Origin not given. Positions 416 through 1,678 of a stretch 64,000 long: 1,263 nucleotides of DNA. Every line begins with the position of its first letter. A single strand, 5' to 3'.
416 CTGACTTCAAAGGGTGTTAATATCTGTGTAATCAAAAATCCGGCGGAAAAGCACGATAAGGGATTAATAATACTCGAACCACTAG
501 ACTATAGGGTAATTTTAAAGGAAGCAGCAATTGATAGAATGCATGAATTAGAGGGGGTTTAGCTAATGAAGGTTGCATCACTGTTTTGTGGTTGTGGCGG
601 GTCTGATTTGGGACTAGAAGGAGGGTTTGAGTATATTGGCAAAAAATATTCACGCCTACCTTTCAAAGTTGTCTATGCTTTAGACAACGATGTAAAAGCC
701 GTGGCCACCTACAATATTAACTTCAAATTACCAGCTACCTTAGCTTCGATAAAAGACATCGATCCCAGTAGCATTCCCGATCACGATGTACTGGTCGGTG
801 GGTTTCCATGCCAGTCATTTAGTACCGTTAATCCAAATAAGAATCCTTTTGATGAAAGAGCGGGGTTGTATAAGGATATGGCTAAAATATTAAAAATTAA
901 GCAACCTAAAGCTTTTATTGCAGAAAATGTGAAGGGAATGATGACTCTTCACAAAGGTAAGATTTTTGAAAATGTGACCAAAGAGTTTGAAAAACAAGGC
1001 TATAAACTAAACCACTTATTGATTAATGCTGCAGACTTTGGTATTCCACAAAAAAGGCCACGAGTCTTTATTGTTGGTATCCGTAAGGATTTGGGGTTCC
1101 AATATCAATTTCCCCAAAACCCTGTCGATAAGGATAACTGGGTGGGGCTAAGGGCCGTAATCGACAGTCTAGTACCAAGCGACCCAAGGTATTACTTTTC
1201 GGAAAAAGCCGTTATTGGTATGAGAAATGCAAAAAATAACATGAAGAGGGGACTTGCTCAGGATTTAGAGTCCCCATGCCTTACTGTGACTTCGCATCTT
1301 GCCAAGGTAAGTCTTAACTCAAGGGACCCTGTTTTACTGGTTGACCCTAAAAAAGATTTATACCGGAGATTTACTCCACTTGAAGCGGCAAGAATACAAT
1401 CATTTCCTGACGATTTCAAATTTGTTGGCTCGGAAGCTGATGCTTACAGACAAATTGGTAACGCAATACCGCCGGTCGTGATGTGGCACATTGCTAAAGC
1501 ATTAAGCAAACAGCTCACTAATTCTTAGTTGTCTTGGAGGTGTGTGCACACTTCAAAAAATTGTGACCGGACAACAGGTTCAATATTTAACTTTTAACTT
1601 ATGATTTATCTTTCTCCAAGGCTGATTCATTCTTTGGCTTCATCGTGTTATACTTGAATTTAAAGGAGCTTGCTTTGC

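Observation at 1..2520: DUF3883 protein, C5-methyltransferase and Mrr-type nuclease cluster at the window edge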

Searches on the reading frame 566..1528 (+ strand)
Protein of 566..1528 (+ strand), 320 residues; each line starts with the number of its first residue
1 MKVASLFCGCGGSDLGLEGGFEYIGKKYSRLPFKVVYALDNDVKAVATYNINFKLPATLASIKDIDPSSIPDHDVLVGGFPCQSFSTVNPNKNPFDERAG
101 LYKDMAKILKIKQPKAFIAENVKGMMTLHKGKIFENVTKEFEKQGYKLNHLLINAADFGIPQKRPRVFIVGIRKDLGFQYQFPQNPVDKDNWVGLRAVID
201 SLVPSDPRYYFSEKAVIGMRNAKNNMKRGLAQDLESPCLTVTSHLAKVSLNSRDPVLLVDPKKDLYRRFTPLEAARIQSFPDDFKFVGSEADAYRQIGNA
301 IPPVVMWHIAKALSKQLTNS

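Call 5: search_protein_families(library=pfam, proteins=[window:566-1525:+], max_evalue=0.01)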
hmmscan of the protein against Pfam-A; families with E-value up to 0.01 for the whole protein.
window:566-1525:+ (320 aa): 2 families
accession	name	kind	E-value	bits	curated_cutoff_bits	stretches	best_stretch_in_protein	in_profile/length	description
PF00145.23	DNA_methylase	-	1.9e-74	251.4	22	1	1-314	1-323/324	C-5 cytosine-specific DNA methylase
PF05211.17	NLBH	-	0.0099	15.9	24.6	0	107-182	60-134/254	Neuraminyllactose-binding hemagglutinin precursor (NLBH)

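Call 6: search_protein_families(library=padloc, proteins=[window:566-1525:+], max_evalue=0.01)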
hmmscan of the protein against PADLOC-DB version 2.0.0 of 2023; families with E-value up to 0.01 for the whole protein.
window:566-1525:+ (320 aa): 63 families (the best 25 are shown)
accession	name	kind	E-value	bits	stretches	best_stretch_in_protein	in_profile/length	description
PDLC03378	MTase_II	-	7.9e-86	286.4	2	1-208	3-204/344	Type II methyltransferase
PDLC03272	MTase_II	-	1.9e-72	242.6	1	2-319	76-392/407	Type II methyltransferase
PDLC03234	MTase_II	-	9.1e-64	214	2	2-208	6-208/375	Type II methyltransferase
PDLC00027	DruM2|DruM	-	1.1e-61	207.2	2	1-186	12-185/361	DNA cytosine methylase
PDLC00031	DruM2|DruM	-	2.3e-61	205.9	2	2-256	13-263/361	DNA cytosine methylase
PDLC00026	DruM2|DruM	-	8.3e-55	184.7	1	3-318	7-319/336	DNA cytosine methylase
PDLC00033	DruM2|DruM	-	1.2e-52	177.4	2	2-175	23-193/368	DNA cytosine methylase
PDLC03326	MTase_II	-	1.8e-50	170.3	2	4-189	8-192/412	Type II methyltransferase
PDLC02653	DrmMII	-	1.1e-48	163.8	1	4-319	8-315/333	DrmMII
PDLC02649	DrmMII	-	4.5e-47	159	2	21-202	61-247/422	DrmMII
PDLC03307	MTase_II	-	9.3e-47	158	2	1-192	1-211/382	Type II methyltransferase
PDLC03731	oMTase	-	1.5e-46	157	1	5-318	18-322/326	orphan methyltransferase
PDLC02656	DrmMII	-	6.5e-40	135.4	2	2-212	6-242/491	DrmMII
PDLC03242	MTase_II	-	4.6e-39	132.5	1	5-316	105-398/409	Type II methyltransferase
PDLC02650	DrmMII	-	6.5e-39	132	3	3-128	11-139/435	DrmMII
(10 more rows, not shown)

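Call 7: find_encoding_contigs(protein=window:566-1528:+, flank=10000, max_places=8)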
Protein window:566-1528:+ (320 aa): 1 contig read that carries it; 1 place shown.
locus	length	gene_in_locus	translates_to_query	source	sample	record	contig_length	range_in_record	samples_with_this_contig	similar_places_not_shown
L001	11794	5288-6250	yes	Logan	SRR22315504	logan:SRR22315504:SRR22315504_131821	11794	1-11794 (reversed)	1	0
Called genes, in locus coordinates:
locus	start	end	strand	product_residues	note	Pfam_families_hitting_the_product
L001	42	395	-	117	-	-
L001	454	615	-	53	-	-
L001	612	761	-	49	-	-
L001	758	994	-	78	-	PF18903:DUF5659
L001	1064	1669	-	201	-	-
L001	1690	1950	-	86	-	PF13560:HTH_31, PF01381:HTH_3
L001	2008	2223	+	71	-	-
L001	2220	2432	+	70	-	-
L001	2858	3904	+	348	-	PF00145:DNA_methylase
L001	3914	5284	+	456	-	PF11564:BpuJI_N, PF13020:NOV_C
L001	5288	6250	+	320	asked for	PF00145:DNA_methylase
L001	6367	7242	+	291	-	PF14338:Mrr_N, PF04471:Mrr_cat, PF22722:NA-iREase1 (weak)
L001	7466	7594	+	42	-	-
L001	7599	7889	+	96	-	-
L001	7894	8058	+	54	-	-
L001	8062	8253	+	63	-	PF10685:KGG (faint)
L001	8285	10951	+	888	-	PF02811:PHP, PF02463:SMC_N, PF13476:AAA_23, PF13304:AAA_21 (weak)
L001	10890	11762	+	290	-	-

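Call 8: search_protein_families(library=ncbifam, proteins=[window:566-1525:+], max_evalue=0.01)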
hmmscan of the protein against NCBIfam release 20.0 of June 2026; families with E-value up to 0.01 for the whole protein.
window:566-1525:+ (320 aa): 2 families
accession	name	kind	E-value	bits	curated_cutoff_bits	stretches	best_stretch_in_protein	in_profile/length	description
TIGR00675.1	dcm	superfamily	5.2e-74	249.8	100.65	1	3-313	1-329/329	DNA (cytosine-5-)-methyltransferase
NF007772.0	PRK10458.1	subfamily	8.5e-22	77.3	710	1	64-187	162-301/472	DNA cytosine methylase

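Call 12: search_solved_structures(query=L001:3914-5281:+, max_evalue=1, show_alignments=2)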
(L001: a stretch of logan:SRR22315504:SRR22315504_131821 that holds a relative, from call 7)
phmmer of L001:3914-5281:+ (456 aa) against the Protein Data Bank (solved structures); distinct sequences matched with E-value up to 1: 2.
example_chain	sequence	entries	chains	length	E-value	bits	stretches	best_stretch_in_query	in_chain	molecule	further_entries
2vla_A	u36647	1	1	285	5.9e-28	100.9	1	6-271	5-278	RESTRICTION ENDONUCLEASE R.BPUJI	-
5hlt_A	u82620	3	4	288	5.9e-28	100.9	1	6-271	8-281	Restriction endonuclease R.BpuJI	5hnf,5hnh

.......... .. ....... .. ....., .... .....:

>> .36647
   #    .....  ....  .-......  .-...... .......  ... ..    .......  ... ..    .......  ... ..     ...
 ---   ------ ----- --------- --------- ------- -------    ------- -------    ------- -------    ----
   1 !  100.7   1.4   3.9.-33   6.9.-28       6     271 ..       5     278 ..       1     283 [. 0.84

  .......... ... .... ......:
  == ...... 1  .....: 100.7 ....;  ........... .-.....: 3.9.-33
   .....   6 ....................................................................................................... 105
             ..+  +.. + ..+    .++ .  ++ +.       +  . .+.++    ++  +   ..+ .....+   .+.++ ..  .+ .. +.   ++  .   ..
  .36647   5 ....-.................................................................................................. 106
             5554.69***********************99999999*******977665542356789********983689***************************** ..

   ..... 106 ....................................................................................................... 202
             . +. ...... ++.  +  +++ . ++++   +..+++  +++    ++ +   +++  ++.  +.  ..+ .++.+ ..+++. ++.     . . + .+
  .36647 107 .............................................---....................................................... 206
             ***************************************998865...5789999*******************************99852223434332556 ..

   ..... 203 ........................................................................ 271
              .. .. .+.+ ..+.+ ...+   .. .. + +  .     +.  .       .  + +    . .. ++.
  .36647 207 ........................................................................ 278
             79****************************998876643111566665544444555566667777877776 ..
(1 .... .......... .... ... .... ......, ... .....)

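Call 13: search_protein_families(library=pfam, proteins=[L001:3914-5281:+, L001:2840-3901:+, L001:1690-1947:-, L001:1064-1666:-, L001:758-991:-, L001:42-392:-, L001:1966-2220:+, L001:2220-2429:+], max_evalue=0.01)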
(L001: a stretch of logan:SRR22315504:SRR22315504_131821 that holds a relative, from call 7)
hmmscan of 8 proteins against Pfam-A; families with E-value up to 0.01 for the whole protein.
L001:3914-5281:+ (456 aa): 2 families
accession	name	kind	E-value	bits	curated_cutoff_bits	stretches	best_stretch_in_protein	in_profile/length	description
PF11564.14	BpuJI_N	-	4.2e-50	171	25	1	3-265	1-273/278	Restriction endonuclease BpuJI - N terminal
PF13020.12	NOV_C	-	1.8e-12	47.6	22.1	1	317-412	2-84/91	Protein NO VEIN, C-terminal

L001:2840-3901:+ (354 aa): 1 family
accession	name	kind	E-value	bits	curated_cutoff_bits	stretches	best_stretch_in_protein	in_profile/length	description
PF00145.23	DNA_methylase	-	7.5e-72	242.9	22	1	12-349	2-323/324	C-5 cytosine-specific DNA methylase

L001:1690-1947:- (85 aa): 5 families
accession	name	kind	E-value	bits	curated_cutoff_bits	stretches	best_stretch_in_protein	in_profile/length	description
PF01381.28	HTH_3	-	1.1e-10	41.8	23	1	27-81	1-55/55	Helix-turn-helix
PF13560.12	HTH_31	-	2.1e-10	41.2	27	1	22-78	1-58/64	Helix-turn-helix domain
PF13443.12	HTH_26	-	0.00016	22.3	22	1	26-83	1-59/63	Cro/C1-type HTH DNA-binding domain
PF12844.13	HTH_19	-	0.00043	20.6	30.2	1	24-84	1-61/64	Helix-turn-helix domain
PF13744.12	HTH_37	-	0.0024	18.1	27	1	4-78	2-75/80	Helix-turn-helix domain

L001:1064-1666:- (200 aa): 0 families

L001:758-991:- (77 aa): 1 family
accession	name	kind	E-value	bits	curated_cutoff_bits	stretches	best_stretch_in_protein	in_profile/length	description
PF18903.5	DUF5659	-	8.4e-11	42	23.6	1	1-73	1-73/75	Domain of unknown function (DUF5659)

L001:42-392:- (116 aa): 0 families

L001:1966-2220:+ (85 aa): 0 families

L001:2220-2429:+ (70 aa): 0 families

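Call 17: find_homologous_proteins(query=L001:3914-5281:+, max_evalue=0.001)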
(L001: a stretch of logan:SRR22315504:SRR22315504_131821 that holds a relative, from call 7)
Query L001:3914-5281:+ (456 aa): 205 proteins with E <= 0.001 among 7523 candidates; the best 120 are listed.
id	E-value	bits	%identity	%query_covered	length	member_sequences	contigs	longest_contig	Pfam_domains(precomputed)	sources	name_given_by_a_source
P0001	0.0e+0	1032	100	100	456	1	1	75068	PF13020.13,PF11564.16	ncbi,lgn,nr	ncbi:MAG: DUF3883 domain-containing protein [Patescibacteria group bacterium]|nr:DUF3883 domain-cont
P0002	3.7e-154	532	54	98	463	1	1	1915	PF13020.13,PF11564.16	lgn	-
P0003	1.0e-151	524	53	99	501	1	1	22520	PF13020.13,PF11564.16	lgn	-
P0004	5.0e-149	515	54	98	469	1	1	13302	PF13020.13,PF11564.16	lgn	-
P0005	7.5e-144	498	52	99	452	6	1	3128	PF13020.13,PF11564.16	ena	-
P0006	5.8e-143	495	54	97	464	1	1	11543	PF13020.13,PF11564.16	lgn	-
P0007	6.8e-143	495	51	99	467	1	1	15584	PF13020.13,PF11564.16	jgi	-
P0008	8.0e-143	494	52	98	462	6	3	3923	PF13020.13,PF11564.16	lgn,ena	-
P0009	1.1e-141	491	50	99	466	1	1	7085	PF13020.13,PF11564.16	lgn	-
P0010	4.1e-141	489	52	98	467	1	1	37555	PF13020.13,PF11564.16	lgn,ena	-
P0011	3.1e-140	486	52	97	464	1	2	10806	PF13020.13,PF11564.16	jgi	-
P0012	5.5e-140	485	52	98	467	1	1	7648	PF13020.13,PF11564.16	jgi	jgi:hypothetical protein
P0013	6.0e-140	485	50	99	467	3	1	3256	PF13020.13,PF11564.16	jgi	jgi:hypothetical protein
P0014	2.5e-139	483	52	97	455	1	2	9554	PF13020.13,PF11564.16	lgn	-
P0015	2.1e-138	480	51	97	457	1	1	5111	PF13020.13,PF11564.16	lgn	-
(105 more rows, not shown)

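Call 19: find_related_loci(query=A1, collection=genome_contigs, flank=8000)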
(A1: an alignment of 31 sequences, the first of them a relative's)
Query A1 (456 aa) in genome_contigs; peptide patterns used: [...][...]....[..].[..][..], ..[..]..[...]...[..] (x = any residue, [..] = any of these).
566 stretches matched a pattern; 510 encode a relative of the query (tblastn E <= 1e-3); the best 80 are kept; 80 distinct loci.
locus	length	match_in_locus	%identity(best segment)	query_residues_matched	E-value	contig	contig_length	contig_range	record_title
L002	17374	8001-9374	51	1-446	1e-144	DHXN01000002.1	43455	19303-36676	MAG TPA_asm: Candidatus Nomurabacteria bacterium UBA5155 UBA5155_contig_10330, whole genome shotgun sequence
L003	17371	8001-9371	49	2-446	1e-141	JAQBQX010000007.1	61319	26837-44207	MAG: Candidatus Adlerbacteria bacterium isolate RYN_384 scaffold_2195773, whole genome shotgun sequence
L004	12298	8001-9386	48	3-454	3e-141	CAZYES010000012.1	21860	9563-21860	MAG TPA_asm: uncultured Candidatus Saccharibacteria bacterium isolate binchicken_co153_50 genome assembly, contig: NODE_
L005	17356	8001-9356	49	2-446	1e-138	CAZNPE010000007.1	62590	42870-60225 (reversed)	MAG TPA_asm: uncultured Candidatus Peribacteria bacterium isolate SRP342105_co1_493 genome assembly, contig: NODE_580_le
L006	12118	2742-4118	49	2-453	5e-137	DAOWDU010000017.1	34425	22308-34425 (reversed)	MAG TPA_asm: bacterium isolate CSMAG_1921 CSMAG_1921_k141_6176397_length_34425_cov_29.0548, whole genome shotgun sequenc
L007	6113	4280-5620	47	2-442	4e-132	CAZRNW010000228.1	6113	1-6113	MAG TPA_asm: uncultured Flavobacteriaceae bacterium isolate SRP237561_co1_235 genome assembly, contig: NODE_27499_length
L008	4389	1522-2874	38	2-441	1e-85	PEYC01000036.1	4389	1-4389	MAG: Candidatus Nealsonbacteria bacterium CG08_land_8_20_14_0_20_36_22 CG08_land_8_20_14_0.20_scaffold_19498_c, whole ge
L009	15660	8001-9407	37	3-446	1e-83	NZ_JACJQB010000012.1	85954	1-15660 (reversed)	Pseudanabaena mucicola FACHB-723 contig12, whole genome shotgun sequence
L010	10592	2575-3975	36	3-444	5e-81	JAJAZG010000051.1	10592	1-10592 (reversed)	MAG: Pseudanabaena sp. CAN_BIN31 c_000000015579, whole genome shotgun sequence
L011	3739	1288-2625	34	1-435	1e-62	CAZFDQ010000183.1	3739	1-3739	MAG TPA_asm: uncultured Pseudomonadota bacterium isolate SRP067234_co1_40 genome assembly, contig: k99_820817, whole gen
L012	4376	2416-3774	32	1-435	1e-57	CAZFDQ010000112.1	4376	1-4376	MAG TPA_asm: uncultured Pseudomonadota bacterium isolate SRP067234_co1_40 genome assembly, contig: k99_977884, whole gen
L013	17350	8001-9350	31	1-435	8e-57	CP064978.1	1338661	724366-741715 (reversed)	MAG: Candidatus Peregrinibacteria bacterium isolate Fred_18-Q3-R57-64_BAT3C.1_cln chromosome, complete genome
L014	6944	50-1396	31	2-437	5e-56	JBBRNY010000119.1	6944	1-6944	MAG: Candidatus Kapaibacterium sp. isolate La1_metabat2.223 LA1C_B2.223_k141_195916L_6944_cov_9.6562, whole genome shotg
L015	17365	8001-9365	30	2-437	8e-56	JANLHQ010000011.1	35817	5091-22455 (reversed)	MAG: Candidatus Azambacteria bacterium isolate P6-21 k99_7347, whole genome shotgun sequence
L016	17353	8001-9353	32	2-435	1e-54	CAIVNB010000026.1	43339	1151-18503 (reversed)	uncultured bacterium isolate AlinenLipids_bin-5200 genome assembly, contig: bin-5200:26/88, whole genome shotgun sequenc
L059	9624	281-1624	30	12-452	5e-50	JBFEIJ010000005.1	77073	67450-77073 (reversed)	MAG: Planococcus sp. (in: firmicutes) isolate Mix_mud01.2020.11.16 k141_996753_length_77073_cov_12.7554, whole genome sh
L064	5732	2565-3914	30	3-434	8e-50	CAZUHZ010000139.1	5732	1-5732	MAG TPA_asm: uncultured Dysgonomonadaceae bacterium isolate binchicken_co157_492 genome assembly, contig: NODE_34559_len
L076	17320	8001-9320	31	12-448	2e-49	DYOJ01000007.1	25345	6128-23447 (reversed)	MAG TPA_asm: Acetofilamentum sp. isolate SulCav_GS09_5_7_37_72 SulCav_GS09_5_3063_length_25345_cov_36_007552, whole geno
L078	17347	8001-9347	29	8-448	2e-49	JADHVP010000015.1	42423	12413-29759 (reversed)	MAG: Ignavibacteria bacterium isolate BS750m-G4 BS-750m-C801, whole genome shotgun sequence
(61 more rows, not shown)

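Call 39: search_solved_structures(query=window:566-1525:+, max_evalue=1e-10)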
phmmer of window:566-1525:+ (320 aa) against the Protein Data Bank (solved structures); distinct sequences matched with E-value up to 1e-10: 40.
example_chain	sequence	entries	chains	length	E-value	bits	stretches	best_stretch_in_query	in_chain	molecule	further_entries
1dct_A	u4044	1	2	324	3.7e-40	141.2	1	2-315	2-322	PROTEIN (MODIFICATION METHYLASE HAEIII)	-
3ubt_Y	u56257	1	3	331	7.4e-39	136.9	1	2-316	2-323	Modification methylase HaeIII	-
10mh_A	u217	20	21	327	2.6e-33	118.8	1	34-193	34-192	PROTEIN (CYTOSINE-SPECIFIC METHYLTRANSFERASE HHAI) | HaeIII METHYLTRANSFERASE | Modification methylase HhaI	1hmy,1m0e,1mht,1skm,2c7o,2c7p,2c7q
1svu_A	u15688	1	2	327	2.6e-33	118.7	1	34-193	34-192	Modification methylase HhaI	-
2uyh_A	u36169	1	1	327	2.6e-33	118.7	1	34-193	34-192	MODIFICATION METHYLASE HHAI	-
1fjx_A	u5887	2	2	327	2.7e-33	118.7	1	34-193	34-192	HHAI DNA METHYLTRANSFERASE | MODIFICATION METHYLASE HHAI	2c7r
2i9k_A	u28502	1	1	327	3.5e-33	118.3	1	34-193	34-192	Modification methylase HhaI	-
2zcj_A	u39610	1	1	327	6.7e-33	117.4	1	34-193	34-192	Modification methylase HhaI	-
2uz4_A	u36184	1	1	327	1.3e-32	116.5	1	34-193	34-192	MODIFICATION METHYLASE HHAI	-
2uyc_A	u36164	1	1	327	1.3e-32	116.5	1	34-193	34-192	MODIFICATION METHYLASE HHAI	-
2z6u_A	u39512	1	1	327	1.7e-32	116.1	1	34-193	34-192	Modification methylase HhaI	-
2z6q_A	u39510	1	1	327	1.8e-32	116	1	34-193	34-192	Modification methylase HhaI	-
2z6a_A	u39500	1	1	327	4.6e-32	114.6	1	34-193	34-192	Modification methylase HhaI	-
3g7u_A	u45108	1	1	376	6.6e-24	87.8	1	28-206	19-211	Cytosine-specific methyltransferase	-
3lx6_A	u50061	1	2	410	1.2e-18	70.6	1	68-188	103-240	Cytosine-specific methyltransferase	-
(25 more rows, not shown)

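Call 46: predict_structure(alignment_id=A1)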
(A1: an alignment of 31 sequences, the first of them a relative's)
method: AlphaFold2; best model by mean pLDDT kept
length: 456 residues; sequences in the alignment: 31
mean_pLDDT: 87.3   pTM: 0.86
mean pLDDT of the five models: 87.3, 87.1, 86.6, 86.3, 85.4
residues with pLDDT >= 90: 282; 70-90: 129; 50-70: 25; < 50: 20
segments of 3 or more residues with pLDDT < 50: 292-308
pLDDT, mean of each block of 10 residues (from residue 1): 93 81 83 91 96 87 91 93 93 89 95 95 93 98 98 94 96 97 97 89 90 95 93 94 94 92 94 85 61 42 42 84 92 92 76 91 93 78 79 92 92 87 92 76 87 64
secondary structure, 60 per line:
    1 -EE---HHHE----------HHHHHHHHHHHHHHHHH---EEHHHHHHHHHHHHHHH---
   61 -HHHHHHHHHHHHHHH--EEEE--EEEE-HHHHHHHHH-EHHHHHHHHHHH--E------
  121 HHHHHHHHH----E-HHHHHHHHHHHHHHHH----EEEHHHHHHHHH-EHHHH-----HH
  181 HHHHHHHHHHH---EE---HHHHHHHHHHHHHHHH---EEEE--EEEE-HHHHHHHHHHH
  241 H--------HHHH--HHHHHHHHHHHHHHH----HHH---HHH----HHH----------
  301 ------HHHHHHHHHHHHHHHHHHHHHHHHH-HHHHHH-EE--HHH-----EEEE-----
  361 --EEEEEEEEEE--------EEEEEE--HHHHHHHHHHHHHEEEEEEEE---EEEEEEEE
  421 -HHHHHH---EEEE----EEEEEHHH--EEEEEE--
elements in order: H21-37 H43-57 H62-76 E79-82 E85-88 H90-98 H101-111 H121-129 H136-151 E156-158 H159-167 H170-173 H179-191 H200-215 E219-222 E225-228 H230-241 H250-253 H256-270 H307-331 H333-338 E352-355 E363-372 E381-386 H389-401 E402-409 E413-420 H422-427 E431-434 E439-443 E449-454
